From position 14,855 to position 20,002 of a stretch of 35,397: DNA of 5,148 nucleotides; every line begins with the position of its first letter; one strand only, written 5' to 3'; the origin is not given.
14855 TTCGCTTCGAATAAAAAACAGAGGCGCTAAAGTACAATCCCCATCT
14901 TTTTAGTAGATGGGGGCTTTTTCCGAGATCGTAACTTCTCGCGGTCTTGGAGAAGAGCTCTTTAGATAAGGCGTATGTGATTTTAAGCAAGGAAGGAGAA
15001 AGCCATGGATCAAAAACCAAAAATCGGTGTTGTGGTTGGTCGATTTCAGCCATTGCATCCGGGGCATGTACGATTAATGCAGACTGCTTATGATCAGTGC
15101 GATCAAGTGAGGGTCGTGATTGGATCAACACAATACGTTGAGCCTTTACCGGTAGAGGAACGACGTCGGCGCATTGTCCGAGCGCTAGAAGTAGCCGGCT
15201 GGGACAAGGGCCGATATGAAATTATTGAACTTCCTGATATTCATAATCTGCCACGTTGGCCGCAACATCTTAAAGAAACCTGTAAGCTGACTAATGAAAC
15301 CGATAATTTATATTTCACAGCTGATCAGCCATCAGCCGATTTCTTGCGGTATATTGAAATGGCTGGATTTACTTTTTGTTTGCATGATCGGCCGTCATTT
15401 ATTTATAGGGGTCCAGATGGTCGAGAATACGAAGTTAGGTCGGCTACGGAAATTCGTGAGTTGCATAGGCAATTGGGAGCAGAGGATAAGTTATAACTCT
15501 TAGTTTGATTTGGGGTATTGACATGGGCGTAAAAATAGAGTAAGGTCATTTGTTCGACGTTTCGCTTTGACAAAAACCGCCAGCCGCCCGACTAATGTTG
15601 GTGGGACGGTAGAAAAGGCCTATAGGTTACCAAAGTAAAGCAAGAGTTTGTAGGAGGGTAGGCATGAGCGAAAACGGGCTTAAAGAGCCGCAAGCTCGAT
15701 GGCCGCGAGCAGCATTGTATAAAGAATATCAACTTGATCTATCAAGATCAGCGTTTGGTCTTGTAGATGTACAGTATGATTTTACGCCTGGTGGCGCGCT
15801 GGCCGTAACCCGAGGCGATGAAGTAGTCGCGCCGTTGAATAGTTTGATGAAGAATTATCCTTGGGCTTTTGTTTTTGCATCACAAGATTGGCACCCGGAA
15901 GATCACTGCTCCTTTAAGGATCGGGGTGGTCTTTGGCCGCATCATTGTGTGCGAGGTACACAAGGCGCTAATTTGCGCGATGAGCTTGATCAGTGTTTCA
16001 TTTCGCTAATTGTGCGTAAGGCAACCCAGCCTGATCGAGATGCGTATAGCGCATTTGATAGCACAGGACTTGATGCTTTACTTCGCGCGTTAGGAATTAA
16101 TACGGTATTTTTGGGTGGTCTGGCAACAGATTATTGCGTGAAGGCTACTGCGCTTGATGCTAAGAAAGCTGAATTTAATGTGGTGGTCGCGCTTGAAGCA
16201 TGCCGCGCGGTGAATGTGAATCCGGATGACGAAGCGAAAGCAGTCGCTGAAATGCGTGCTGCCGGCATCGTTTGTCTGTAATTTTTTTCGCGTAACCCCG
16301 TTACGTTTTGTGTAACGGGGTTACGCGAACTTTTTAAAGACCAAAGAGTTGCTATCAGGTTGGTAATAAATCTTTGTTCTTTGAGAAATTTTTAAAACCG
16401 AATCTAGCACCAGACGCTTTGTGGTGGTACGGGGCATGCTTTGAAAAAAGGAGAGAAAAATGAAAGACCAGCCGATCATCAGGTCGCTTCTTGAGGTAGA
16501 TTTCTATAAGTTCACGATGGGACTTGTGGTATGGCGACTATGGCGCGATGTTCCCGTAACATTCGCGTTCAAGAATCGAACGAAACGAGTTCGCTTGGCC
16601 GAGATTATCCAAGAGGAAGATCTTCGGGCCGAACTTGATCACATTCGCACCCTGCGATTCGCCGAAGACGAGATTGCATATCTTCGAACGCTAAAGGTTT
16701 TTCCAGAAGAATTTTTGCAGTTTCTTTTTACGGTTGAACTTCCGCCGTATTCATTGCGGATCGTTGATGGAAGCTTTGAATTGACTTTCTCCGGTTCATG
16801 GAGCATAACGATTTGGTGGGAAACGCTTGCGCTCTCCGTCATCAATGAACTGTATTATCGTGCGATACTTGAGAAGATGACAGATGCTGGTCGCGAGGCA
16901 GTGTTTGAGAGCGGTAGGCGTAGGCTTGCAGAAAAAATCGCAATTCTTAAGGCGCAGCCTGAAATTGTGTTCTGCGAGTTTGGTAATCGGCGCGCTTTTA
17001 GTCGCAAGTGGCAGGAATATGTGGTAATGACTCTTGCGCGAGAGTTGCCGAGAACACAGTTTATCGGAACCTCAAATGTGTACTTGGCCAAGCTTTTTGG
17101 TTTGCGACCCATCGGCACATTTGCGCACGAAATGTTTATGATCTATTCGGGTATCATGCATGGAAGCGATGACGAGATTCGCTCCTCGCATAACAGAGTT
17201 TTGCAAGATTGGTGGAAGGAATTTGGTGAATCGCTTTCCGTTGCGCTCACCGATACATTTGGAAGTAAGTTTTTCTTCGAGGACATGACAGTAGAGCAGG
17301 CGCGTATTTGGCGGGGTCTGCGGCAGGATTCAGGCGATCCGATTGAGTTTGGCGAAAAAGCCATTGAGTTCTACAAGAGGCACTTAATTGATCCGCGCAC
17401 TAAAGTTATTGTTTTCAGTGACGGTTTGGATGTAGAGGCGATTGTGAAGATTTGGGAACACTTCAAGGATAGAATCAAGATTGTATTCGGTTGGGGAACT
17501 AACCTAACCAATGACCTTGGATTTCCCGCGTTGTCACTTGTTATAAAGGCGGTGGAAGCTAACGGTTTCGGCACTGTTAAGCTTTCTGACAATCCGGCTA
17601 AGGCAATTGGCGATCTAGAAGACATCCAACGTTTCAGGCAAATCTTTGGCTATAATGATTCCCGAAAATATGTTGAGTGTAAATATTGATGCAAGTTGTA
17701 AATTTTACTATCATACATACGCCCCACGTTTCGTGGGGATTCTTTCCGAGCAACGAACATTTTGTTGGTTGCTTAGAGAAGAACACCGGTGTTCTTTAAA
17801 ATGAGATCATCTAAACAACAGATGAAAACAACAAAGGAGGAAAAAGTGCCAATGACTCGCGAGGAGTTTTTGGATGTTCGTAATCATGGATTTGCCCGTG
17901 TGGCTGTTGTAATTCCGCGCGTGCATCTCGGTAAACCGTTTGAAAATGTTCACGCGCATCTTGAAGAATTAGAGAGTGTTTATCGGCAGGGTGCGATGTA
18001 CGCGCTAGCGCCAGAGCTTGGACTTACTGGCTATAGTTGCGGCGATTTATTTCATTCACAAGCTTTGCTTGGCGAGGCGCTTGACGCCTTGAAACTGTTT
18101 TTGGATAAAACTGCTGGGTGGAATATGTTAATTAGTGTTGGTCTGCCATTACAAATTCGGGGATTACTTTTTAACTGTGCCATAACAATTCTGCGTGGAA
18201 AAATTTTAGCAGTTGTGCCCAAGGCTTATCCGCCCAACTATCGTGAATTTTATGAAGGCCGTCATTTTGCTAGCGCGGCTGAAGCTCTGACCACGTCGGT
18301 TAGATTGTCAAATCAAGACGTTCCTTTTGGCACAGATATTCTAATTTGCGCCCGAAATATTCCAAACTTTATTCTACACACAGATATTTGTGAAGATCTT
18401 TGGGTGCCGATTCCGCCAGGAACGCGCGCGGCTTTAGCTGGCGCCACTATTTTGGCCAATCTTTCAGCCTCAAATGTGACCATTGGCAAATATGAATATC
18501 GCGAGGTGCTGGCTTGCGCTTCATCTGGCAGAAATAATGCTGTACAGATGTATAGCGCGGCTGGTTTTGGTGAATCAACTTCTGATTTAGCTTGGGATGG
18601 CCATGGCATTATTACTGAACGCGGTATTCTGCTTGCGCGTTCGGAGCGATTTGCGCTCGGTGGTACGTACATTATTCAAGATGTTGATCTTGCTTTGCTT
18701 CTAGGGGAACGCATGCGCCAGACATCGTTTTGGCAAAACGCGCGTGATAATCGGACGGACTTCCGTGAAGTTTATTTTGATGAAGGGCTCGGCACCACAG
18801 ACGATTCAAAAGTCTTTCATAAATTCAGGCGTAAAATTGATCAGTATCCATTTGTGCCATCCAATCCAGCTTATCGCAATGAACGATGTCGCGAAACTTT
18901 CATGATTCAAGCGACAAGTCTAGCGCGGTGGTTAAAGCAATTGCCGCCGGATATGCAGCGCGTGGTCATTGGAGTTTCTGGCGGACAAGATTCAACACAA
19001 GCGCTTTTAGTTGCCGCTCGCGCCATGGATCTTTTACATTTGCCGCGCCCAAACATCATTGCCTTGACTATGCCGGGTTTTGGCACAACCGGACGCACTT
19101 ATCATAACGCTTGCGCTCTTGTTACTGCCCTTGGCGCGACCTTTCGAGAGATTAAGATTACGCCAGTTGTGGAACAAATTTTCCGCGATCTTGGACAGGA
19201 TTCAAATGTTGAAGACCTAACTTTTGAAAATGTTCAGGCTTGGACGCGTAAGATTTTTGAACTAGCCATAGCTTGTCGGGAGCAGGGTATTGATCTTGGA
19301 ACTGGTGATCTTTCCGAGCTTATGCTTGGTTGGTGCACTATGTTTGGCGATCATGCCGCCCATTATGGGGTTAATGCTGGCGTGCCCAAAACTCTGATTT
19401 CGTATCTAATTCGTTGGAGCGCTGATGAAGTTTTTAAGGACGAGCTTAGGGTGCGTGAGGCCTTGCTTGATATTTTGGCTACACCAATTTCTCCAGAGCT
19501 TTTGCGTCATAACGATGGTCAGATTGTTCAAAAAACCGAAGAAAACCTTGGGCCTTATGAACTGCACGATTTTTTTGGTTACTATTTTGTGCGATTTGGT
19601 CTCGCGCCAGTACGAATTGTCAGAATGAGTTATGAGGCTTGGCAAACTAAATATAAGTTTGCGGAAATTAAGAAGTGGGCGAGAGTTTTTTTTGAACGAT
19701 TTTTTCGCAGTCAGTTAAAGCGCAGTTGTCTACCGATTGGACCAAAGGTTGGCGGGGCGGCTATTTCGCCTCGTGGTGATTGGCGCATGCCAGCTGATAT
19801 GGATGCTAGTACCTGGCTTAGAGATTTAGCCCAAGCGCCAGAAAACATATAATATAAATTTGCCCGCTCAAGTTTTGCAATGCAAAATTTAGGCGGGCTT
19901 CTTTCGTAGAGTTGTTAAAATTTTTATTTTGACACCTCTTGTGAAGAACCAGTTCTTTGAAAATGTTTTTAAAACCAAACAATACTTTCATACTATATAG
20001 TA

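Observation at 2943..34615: Recurrent heptanucleotide tandem arrays (often TAR-N4) next to start and stop codons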

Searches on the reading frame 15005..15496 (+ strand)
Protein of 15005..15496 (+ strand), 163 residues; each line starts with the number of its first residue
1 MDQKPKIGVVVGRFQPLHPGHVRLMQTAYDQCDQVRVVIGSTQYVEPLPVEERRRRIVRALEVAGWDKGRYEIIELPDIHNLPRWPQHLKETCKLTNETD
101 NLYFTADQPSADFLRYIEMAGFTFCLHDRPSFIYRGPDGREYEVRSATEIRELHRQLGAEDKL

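Call 12: search_protein_families(library=pfam, proteins=[window:15005-15496:+])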
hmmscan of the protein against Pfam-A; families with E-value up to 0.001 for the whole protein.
window:15005-15496:+ (163 aa): 1 family
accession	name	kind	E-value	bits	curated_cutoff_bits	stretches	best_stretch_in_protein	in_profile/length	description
PF01467.32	CTP_transf_like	-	4.5e-07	30.6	21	1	10-65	2-62/133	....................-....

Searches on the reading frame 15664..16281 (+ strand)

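Call 12: search_protein_families(library=pfam, proteins=[window:15664-16281:+])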
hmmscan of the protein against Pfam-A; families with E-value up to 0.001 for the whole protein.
window:15664-16281:+ (205 aa): 1 family
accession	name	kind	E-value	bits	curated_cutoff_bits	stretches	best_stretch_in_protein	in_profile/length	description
PF00857.26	Isochorismatase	-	1.1e-26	94.4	27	1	33-202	5-168/175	Isochorismatase domain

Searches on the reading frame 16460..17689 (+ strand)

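Call 12: search_protein_families(library=pfam, proteins=[window:16460-17689:+])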
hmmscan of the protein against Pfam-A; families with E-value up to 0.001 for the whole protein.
window:16460-17689:+ (409 aa): 2 families
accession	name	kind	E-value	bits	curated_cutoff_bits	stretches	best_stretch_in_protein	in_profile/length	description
PF04095.22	NAPRTase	-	9.5e-52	176.6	20.8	1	171-398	3-237/239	Nicotinate phosphoribosyltransferase (NAPRTase) family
PF17767.7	NAPRTase_N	-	1.6e-24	87.1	32.6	1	11-129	1-125/125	Nicotinate phosphoribosyltransferase (NAPRTase) N-terminal domain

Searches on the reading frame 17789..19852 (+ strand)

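Call 12: search_protein_families(library=pfam, proteins=[window:17789-19852:+])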
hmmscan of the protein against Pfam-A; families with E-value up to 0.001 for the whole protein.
window:17789-19852:+ (687 aa): 2 families
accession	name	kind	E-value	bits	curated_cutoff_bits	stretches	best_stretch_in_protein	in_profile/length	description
PF02540.23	NAD_synthase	-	6e-24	85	21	1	389-543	18-165/242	NAD synthase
PF00795.27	CN_hydrolase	-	1.2e-09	38.4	23.2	1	52-303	16-250/256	Carbon-nitrogen hydrolase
